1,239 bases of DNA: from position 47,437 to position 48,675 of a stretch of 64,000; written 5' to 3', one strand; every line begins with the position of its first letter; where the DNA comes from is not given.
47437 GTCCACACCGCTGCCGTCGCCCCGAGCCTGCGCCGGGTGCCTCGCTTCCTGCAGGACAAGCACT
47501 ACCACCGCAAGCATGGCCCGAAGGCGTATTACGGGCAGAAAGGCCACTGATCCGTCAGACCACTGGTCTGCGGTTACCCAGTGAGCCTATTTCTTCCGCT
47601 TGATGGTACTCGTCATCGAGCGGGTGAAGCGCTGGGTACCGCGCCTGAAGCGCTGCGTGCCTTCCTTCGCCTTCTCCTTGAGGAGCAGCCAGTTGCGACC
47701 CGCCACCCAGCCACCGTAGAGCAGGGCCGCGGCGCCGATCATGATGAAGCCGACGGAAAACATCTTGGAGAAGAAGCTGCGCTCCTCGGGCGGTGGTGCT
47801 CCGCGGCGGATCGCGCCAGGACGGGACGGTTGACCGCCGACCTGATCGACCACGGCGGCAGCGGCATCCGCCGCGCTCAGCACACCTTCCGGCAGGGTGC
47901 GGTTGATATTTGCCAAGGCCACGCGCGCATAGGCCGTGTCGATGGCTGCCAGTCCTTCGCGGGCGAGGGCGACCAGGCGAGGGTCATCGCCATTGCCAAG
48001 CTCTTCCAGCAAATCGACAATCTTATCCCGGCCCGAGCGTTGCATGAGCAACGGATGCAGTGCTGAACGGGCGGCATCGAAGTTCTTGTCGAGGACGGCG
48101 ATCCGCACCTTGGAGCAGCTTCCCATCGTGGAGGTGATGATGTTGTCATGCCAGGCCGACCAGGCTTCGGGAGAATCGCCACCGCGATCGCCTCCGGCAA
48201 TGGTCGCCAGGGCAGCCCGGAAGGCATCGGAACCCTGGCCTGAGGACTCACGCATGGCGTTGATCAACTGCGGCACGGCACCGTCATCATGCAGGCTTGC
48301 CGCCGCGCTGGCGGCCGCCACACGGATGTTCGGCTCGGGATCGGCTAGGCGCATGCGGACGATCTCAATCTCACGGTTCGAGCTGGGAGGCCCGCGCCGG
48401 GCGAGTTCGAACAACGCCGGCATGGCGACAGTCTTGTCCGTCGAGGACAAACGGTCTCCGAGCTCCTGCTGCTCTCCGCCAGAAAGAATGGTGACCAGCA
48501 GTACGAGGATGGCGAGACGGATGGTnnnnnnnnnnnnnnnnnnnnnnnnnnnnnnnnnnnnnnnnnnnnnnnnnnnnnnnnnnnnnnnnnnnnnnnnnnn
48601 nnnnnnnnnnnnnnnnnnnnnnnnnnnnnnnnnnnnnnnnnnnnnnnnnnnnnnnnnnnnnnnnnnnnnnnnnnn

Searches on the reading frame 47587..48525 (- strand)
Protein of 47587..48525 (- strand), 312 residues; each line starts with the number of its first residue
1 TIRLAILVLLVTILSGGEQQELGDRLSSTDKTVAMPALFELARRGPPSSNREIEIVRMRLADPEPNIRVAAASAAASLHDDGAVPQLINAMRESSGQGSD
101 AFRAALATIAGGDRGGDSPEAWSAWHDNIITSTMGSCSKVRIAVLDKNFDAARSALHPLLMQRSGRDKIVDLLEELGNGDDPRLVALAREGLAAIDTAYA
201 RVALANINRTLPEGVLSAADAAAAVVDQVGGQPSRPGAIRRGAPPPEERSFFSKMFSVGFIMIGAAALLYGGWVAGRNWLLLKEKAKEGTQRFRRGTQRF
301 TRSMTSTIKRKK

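Call 63: search_protein_families(library=pfam, proteins=[window:47587-48525:-], max_evalue=0.001)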
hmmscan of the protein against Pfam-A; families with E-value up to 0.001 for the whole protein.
window:47587-48525:- (312 aa): 1 family
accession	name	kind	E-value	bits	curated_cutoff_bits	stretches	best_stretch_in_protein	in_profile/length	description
PF13646.12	HEAT_2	-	1.1e-05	26.1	27.7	1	21-96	3-76/88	HEAT repeats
